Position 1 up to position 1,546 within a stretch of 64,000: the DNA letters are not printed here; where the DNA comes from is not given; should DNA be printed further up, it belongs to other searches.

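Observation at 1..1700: Low-GC islet at the window edge carrying a radical SAM/SPASM maturase with an RRE-sized N-terminal extension, next to a decayed IS30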

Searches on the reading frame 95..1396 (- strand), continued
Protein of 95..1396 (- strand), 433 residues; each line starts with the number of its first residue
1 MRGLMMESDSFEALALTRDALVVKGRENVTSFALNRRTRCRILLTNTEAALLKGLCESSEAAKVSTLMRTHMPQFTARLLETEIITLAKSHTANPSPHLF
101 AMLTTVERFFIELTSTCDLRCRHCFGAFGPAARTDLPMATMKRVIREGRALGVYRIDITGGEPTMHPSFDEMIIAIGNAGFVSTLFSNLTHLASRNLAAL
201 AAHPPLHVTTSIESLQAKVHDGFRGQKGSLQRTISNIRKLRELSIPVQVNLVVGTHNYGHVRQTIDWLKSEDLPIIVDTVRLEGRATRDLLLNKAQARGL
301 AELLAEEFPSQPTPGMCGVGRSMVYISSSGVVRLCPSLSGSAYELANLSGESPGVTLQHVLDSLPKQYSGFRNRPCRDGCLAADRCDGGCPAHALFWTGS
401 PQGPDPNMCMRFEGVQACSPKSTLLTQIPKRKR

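Call 17: search_protein_families(library=pfam, proteins=[L001:2025-3176:+, L001:3173-3925:+, L001:3925-4839:+, L001:4845-5021:+, L001:5083-5994:+, L001:5991-6731:+, L001:6731-7477:+, L001:7711-8364:+, L001:8361-8822:+], max_evalue=0.1)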
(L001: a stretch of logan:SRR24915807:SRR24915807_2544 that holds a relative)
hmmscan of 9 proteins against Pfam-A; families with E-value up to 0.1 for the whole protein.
L001:2025-3176:+ (383 aa): 3 families
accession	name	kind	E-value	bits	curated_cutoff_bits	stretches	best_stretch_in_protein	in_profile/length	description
PF04055.27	Radical_SAM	-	8.1e-19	68.8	29.5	1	49-205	2-166/166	Radical SAM superfamily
PF13186.11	SPASM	-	2.2e-10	41.1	21.5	1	292-354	1-66/67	Iron-sulfur cluster-binding domain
PF12345.13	DUF3641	-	0.041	14.3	24.9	1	295-320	69-94/134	Protein of unknown function (DUF3641)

L001:3173-3925:+ (250 aa): 0 families

L001:3925-4839:+ (304 aa): 2 families
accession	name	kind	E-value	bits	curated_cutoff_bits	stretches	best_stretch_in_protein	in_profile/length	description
PF04055.27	Radical_SAM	-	7.2e-18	65.7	29.5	1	5-128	1-137/166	Radical SAM superfamily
PF13353.11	Fer4_12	-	9.8e-05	23.1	22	1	8-72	12-77/137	4Fe-4S single cluster domain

L001:4845-5021:+ (58 aa): 0 families

L001:5083-5994:+ (303 aa): 15 families
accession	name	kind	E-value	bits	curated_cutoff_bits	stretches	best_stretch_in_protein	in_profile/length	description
PF00005.33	ABC_tran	-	2.6e-27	96.5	25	1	24-164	4-137/137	ABC transporter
PF13304.12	AAA_21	-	4.3e-13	50.4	27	2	126-196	228-301/304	AAA domain, putative AbiEii toxin, Type IV TA system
PF13604.12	AAA_30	-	0.0013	19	27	1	29-103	16-82/191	AAA domain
PF13401.12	AAA_22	-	0.0018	19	27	1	32-117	6-91/130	AAA domain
PF25199.1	nSTAND_NTPase5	-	0.0036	17.6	34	1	16-85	29-93/145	Novel STAND NTPase 5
PF00004.35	AAA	-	0.0054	17.6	21.2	1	36-62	3-26/131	ATPase family associated with various cellular activities (AAA)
PF13476.12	AAA_23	-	0.0075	17.4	27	1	34-52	22-40/201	AAA domain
PF13555.12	AAA_29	-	0.008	16.4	27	1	28-59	19-50/61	P-loop containing region of AAA domain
PF02463.25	SMC_N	-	0.016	15.1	40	0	34-52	27-45/220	RecF/RecN/SMC N terminal domain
PF19993.5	DO-GTPase2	-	0.02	15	27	1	33-61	2-30/226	Double-GTPase 2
PF13191.12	AAA_16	-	0.024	15.6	32.6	1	29-60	20-53/167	AAA ATPase domain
PF07728.20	AAA_5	-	0.049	14.1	22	1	36-71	4-37/139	AAA domain (dynein-related subfamily)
PF13175.12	AAA_15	-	0.06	13.4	32.1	1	36-58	28-50/374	AAA ATPase domain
PF02367.23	TsaE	-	0.082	13.3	26.6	0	28-56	18-46/128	Threonylcarbamoyl adenosine biosynthesis protein TsaE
PF06675.16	DUF1177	-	0.084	12.2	25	0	44-102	9-71/272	Protein of unknown function (DUF1177)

L001:5991-6731:+ (246 aa): 0 families

L001:6731-7477:+ (248 aa): 2 families
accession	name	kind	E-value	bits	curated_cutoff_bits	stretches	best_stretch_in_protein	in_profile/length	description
PF01061.29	ABC2_membrane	-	6.1e-13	49.2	26.9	1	4-205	5-209/211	ABC-2 type transporter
PF12698.13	ABC2_membrane_3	-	0.00066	19.3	31.6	1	55-231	167-345/347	ABC-2 family transporter protein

L001:7711-8364:+ (217 aa): 0 families

L001:8361-8822:+ (154 aa): 5 families
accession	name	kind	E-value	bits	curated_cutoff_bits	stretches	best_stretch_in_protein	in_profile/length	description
PF08282.18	Hydrolase_3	-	2.3e-16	60.8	20.9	1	6-106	1-103/255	haloacid dehalogenase-like hydrolase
PF13344.12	Hydrolase_6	-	1.6e-05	25.3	27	1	7-44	2-38/101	Haloacid dehalogenase-like hydrolase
PF00702.32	Hydrolase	-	0.00022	22.1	26.4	0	20-58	98-136/191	haloacid dehalogenase-like hydrolase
PF12710.13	HAD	-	0.0011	19.8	27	1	21-89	86-158/189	haloacid dehalogenase-like hydrolase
PF18143.6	HAD_SAK_2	-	0.045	14.6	27.5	0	5-32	1-28/139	HAD domain in Swiss Army Knife RNA repair proteins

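Call 18: find_related_loci(query=window:98-1396:-, collection=genome_contigs, flank=10000)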
Query window:98-1396:- (433 aa) in genome_contigs; peptide patterns used: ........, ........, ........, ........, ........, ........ (x = any residue, [..] = any of these).
26 stretches matched a pattern, but none encodes a relative of the query by tblastn (E <= 1e-3).

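Call 19: find_encoding_contigs(protein=P0005, flank=8000, max_places=3)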
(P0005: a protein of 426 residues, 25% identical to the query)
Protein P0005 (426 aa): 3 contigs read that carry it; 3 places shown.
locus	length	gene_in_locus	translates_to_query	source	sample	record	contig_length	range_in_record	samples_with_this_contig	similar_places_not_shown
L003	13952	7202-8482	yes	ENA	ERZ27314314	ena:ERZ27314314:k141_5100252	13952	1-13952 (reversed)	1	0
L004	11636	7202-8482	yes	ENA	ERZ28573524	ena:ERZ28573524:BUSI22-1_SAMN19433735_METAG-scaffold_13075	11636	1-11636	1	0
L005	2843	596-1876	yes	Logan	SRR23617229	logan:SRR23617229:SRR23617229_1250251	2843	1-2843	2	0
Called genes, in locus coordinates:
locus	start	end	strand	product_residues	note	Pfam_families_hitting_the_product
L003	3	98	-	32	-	?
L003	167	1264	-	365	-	PF08240:ADH_N, PF16912:Glu_dehyd_C (weak), PF00107:ADH_zinc_N, PF13602:ADH_zinc_N_2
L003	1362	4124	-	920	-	PF02629:CoA_binding, PF13380:CoA_binding_2, PF13607:Succ_CoA_lig, PF19045:Ligase_CoA_2, PF13549:ATP-grasp_5, PF13302:Acetyltransf_3, PF00583:Acetyltransf_1 (weak)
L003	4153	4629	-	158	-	PF02566:OsmC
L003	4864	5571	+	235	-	PF00027:cNMP_binding, PF13545:HTH_Crp_2, PF00325:Crp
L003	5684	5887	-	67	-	PF11154:DUF2934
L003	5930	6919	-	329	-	PF00582:Usp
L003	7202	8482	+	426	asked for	PF04055:Radical_SAM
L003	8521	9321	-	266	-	PF07730:HisKA_3, PF02518:HATPase_c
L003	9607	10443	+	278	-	-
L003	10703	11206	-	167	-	PF10604:Polyketide_cyc2, PF08327:AHSA1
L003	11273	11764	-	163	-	-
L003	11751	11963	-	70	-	-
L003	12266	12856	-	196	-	PF01174:SNO, PF07685:GATase_3 (weak)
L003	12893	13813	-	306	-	PF01680:SOR_SNZ, PF05690:ThiG (faint)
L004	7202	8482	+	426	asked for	PF04055:Radical_SAM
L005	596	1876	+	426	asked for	PF04055:Radical_SAM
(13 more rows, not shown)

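Call 20: find_encoding_contigs(protein=P0006, flank=8000, max_places=3)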
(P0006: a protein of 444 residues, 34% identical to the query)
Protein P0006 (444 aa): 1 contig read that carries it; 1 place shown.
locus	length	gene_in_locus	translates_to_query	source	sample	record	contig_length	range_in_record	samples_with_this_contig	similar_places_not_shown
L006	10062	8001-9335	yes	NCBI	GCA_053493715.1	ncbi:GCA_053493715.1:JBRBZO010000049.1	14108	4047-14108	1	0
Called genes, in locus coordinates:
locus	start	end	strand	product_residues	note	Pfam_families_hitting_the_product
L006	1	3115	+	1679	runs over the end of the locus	-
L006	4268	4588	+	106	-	-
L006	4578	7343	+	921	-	PF01134:GIDA (weak), PF12831:FAD_oxidored, PF13450:NAD_binding_8 (weak), PF00754:F5_F8_type_C (weak), PF22633:F5_F8_type_C_2 (weak)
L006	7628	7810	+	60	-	-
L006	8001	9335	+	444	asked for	PF04055:Radical_SAM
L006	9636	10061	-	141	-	?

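Call 30: find_related_loci(query=A1, collection=metagenome_contigs, flank=10000)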
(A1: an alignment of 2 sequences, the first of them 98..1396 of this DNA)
Query A1 (433 aa) in metagenome_contigs; peptide patterns used: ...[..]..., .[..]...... (x = any residue, [..] = any of these).
84 stretches matched a pattern; 1 encode a relative of the query (tblastn E <= 1e-3); 1 distinct loci.
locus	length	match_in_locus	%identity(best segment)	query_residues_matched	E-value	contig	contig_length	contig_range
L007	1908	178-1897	62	3-432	0e+0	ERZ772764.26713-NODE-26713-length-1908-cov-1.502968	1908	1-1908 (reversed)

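Call 32: find_homologous_proteins(query=L001:3173-3925:+)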
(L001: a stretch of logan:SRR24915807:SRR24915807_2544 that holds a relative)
Query L001:3173-3925:+ (250 aa): 2 proteins with E <= 0.001 among 1308 candidates.
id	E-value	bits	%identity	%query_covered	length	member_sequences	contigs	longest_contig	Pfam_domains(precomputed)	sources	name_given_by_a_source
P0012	5.1e-161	551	100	100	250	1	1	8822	-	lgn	-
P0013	3.6e-75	270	52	96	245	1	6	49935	-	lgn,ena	-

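Call 33: find_encoding_contigs(protein=P0013, flank=10000, max_places=6)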
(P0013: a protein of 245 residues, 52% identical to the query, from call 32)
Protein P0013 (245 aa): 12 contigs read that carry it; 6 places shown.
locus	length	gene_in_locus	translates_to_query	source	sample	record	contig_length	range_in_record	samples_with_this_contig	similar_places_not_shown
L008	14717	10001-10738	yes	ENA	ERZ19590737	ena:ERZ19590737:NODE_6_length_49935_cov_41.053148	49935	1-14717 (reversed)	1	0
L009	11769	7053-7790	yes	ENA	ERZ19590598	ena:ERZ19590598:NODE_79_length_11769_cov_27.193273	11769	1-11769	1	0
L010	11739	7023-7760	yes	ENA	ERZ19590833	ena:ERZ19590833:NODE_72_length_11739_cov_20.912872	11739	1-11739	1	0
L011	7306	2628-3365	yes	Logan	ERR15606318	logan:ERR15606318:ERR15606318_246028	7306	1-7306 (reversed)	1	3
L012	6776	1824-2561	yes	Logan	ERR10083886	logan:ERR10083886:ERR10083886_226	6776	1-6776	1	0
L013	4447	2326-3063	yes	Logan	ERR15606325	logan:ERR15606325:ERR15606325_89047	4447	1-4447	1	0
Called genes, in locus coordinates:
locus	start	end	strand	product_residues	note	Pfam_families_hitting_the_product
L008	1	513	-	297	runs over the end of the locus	PF00561:Abhydrolase_1, PF12697:Abhydrolase_6, PF12146:Hydrolase_4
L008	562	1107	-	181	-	PF00440:TetR_N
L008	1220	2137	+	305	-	PF00005:ABC_tran, PF13304:AAA_21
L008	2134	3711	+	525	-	-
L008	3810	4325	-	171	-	-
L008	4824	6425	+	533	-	PF03315:SDH_beta, PF03313:SDH_alpha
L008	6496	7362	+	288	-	PF03601:Cons_hypoth698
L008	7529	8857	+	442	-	PF04055:Radical_SAM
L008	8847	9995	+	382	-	PF04055:Radical_SAM, PF13186:SPASM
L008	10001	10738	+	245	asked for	-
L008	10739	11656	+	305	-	PF04055:Radical_SAM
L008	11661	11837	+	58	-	-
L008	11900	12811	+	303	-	PF00005:ABC_tran, PF13304:AAA_21 (weak)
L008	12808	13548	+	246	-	-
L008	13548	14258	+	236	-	PF01061:ABC2_membrane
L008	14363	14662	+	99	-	-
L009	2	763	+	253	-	?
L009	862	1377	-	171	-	-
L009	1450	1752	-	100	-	-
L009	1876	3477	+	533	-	PF03315:SDH_beta, PF03313:SDH_alpha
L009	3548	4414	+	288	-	PF03601:Cons_hypoth698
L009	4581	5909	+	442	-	PF04055:Radical_SAM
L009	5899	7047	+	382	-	PF04055:Radical_SAM, PF13186:SPASM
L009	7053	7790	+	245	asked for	-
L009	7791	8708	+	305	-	PF04055:Radical_SAM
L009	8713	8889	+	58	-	-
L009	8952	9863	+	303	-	PF00005:ABC_tran, PF13304:AAA_21 (weak)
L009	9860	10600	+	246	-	-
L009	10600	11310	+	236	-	PF01061:ABC2_membrane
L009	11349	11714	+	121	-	-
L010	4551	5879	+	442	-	PF04055:Radical_SAM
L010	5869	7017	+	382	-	PF04055:Radical_SAM, PF13186:SPASM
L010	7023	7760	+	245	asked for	-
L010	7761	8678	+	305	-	PF04055:Radical_SAM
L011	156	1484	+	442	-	PF04055:Radical_SAM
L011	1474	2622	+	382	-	PF04055:Radical_SAM, PF13186:SPASM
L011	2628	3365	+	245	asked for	-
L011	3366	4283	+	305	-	PF04055:Radical_SAM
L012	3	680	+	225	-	?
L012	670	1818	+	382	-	PF04055:Radical_SAM, PF13186:SPASM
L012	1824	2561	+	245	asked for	-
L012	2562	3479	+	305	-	PF04055:Radical_SAM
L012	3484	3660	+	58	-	-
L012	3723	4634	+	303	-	PF00005:ABC_tran, PF13304:AAA_21 (weak)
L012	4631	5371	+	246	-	-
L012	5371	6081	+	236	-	PF01061:ABC2_membrane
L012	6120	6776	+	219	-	?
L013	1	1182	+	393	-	?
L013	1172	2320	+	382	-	PF04055:Radical_SAM, PF13186:SPASM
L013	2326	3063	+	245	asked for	-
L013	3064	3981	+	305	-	PF04055:Radical_SAM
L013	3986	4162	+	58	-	-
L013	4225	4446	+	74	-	?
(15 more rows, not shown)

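Call 44: search_protein_representatives(alignment_id=A1)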
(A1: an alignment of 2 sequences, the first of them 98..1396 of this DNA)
Query: 2 sequences, 442 profile positions. Proteins with E-value up to 0.001 (for the whole library): 25432; up to 1e-10: 5160; up to 1e-30: 74. The best 150 are listed.
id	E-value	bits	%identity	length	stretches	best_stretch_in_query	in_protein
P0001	3.4e-272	919.4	-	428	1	7-438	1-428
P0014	8.7e-107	374.3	-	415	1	16-419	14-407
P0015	8.8e-100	351.2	-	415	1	13-417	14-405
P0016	7.2e-94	331.7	-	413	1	14-420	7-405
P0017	3.1e-77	276.9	-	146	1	35-180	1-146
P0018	4.2e-77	276.5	-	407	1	102-417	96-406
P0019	3.8e-74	266.7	-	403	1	73-417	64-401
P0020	6.2e-66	239.7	-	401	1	17-414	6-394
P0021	4.4e-60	220.4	-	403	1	80-418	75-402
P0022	2.8e-57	211.1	-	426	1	103-413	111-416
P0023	4.3e-56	207.2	-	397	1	16-415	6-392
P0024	8.6e-56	206.2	-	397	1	105-416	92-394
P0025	1.0e-54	202.7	-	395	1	18-416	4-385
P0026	2.2e-53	198.3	-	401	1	98-402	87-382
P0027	2.8e-52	194.7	-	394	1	108-414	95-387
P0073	2.2e-32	129.1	-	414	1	17-416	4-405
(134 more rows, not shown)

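Call 45: list_cluster_members(proteins=[P0014, P0015, P0016, P0018, P0019, P0020, P0021, P0022, P0023, P0025])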
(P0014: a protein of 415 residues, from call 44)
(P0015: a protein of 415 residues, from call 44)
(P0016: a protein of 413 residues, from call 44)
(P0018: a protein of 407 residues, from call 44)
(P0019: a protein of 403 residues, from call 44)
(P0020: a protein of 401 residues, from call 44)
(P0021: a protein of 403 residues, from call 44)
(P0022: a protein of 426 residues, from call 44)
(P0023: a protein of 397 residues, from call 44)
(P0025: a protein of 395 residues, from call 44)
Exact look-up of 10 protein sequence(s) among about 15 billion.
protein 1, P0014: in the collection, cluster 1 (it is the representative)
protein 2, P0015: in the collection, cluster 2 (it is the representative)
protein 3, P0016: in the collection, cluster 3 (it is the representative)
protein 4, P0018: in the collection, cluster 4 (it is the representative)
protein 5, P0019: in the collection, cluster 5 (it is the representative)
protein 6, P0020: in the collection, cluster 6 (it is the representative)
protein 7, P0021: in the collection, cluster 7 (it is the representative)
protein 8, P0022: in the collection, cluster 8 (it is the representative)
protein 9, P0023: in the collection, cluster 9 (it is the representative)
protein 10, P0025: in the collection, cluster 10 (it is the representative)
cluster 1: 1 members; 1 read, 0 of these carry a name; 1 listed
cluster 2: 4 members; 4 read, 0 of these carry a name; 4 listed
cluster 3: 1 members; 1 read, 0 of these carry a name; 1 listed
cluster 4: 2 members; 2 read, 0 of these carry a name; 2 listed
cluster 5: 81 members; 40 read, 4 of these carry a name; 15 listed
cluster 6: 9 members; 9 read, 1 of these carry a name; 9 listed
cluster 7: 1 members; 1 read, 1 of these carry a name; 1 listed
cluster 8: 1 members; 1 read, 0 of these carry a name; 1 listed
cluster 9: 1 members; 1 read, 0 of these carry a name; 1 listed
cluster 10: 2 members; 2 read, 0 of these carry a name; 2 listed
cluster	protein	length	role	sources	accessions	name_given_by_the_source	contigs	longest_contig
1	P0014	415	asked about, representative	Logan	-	-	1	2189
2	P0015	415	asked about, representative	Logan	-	-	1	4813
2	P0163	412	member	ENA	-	-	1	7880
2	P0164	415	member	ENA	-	-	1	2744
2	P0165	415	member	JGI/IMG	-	-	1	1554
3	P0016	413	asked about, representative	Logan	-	-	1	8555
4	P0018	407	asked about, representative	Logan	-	-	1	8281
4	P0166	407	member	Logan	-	-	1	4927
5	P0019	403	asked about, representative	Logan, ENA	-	-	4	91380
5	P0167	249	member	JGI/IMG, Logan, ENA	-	putative coenzyme PQQ synthesis protein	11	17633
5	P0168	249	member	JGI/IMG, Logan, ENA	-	putative coenzyme PQQ synthesis protein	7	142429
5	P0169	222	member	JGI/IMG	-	radical SAM additional 4Fe4S-binding domain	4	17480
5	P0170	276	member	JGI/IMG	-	radical SAM domain protein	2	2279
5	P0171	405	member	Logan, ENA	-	-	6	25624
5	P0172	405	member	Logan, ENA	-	-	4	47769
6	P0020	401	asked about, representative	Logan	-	-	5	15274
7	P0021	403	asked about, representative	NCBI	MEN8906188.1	MAG: radical SAM protein [Clostridiales bacterium]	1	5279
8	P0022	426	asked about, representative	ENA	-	-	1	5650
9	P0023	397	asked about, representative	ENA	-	-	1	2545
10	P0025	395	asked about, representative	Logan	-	-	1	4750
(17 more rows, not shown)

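Call 48: find_homologous_proteins(query=A3, max_evalue=1e-20)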
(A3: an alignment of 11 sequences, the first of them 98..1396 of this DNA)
Query A3 (11 sequences) (433 aa, profile of the alignment): 11 proteins with E <= 1e-20 among 8000 candidates.
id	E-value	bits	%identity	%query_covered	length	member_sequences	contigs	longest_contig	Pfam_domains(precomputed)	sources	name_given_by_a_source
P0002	1.4e-149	517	62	99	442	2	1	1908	PF04055.28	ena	-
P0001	2.3e-149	516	100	99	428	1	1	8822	PF04055.28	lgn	-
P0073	1.7e-131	457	24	91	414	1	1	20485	PF04055.28,PF13353.12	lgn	-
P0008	2.8e-27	114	32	37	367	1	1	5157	PF04055.28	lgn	-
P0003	2.3e-26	111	28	69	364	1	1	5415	PF13186.12,PF04055.28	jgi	jgi:pyrroloquinoline quinone biosynthesis protein E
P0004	2.9e-26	111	27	69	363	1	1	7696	PF13186.12,PF04055.28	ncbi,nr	ncbi:MAG: PqqA peptide cyclase [Kribbellaceae bacterium]|nr:PqqA peptide cyclase [Kribbellaceae bact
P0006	9.2e-26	109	34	34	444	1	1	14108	PF04055.28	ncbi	-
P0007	3.1e-25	107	34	34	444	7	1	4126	PF04055.28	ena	-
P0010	2.8e-24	104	25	69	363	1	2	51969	PF13186.12,PF04055.28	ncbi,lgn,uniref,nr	ncbi:pyrroloquinoline quinone biosynthesis protein PqqE [Streptomyces sp. Ru72]|uniref:pyrroloquinol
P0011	8.6e-23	99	24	39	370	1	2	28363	PF04055.28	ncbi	-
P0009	9.7e-23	99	24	69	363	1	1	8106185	PF13186.12,PF04055.28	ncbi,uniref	ncbi:pyrroloquinoline quinone biosynthesis protein PqqE [Streptomyces cynarae]|uniref:pyrroloquinoli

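Call 49: predict_structure(alignment_id=A2)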
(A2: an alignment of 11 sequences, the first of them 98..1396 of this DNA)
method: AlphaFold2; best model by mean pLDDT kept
length: 433 residues; sequences in the alignment: 11
mean_pLDDT: 66.5   pTM: 0.63
mean pLDDT of the five models: 66.5, 63.8, 61.2, 55.8, 55.1
residues with pLDDT >= 90: 55; 70-90: 161; 50-70: 107; < 50: 110
segments of 3 or more residues with pLDDT < 50: 1-11, 26-29, 91-104, 281-292, 310-321, 336-340, 372-390, 404-433
pLDDT, mean of each block of 10 residues (from residue 1): 34 70 54 63 72 74 82 85 75 43 59 81 56 75 87 79 89 89 86 93 86 90 88 95 84 73 83 65 43 53 54 34 76 61 74 74 64 40 36 55 44 26 26 30
secondary structure, 60 per line:
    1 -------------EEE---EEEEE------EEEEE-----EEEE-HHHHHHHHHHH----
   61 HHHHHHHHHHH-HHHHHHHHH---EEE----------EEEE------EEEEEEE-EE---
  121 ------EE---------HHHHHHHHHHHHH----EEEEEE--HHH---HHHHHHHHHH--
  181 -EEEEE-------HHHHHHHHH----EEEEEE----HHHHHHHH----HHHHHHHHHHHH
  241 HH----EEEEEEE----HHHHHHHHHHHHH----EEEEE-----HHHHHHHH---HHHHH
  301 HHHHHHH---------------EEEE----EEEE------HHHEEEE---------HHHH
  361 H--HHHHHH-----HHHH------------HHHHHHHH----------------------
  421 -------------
elements in order: E14-16 E20-24 E31-35 E41-44 H46-56 H61-71 H73-81 E85-87 E98-101 E108-114 H138-150 E155-160 H169-178 E182-186 H194-202 E207-212 H217-224 H229-242 E247-253 H258-270 E275-279 H285-292 H296-307 E323-326 E331-334 E344-347 H357-361 H364-369 H375-378 H391-398

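Call 51: find_encoding_contigs(protein=P0073, flank=8000, max_places=2)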
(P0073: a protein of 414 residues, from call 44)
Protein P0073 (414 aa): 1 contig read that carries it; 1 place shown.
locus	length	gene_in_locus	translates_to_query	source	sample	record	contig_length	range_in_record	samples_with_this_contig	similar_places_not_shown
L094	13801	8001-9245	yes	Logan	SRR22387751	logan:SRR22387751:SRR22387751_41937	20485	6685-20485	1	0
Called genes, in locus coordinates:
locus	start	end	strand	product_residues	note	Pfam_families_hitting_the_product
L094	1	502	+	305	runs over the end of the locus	PF01263:Aldose_epim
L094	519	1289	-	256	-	PF12746:GNAT_acetyltran (faint), PF08445:FR47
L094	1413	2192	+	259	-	PF03746:LamB_YcsF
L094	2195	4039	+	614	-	PF02682:CT_C_D, PF02626:CT_A_B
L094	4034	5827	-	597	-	PF00497:SBP_bac_3, PF02518:HATPase_c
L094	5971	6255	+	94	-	PF06961:DUF1294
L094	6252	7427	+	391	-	PF07690:MFS_1, PF12832:MFS_1_like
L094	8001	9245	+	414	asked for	PF04055:Radical_SAM, PF13353:Fer4_12 (weak)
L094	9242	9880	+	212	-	-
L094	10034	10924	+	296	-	PF04055:Radical_SAM, PF13353:Fer4_12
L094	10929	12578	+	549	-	PF00664:ABC_membrane, PF00005:ABC_tran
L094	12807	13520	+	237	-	-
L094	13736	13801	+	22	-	?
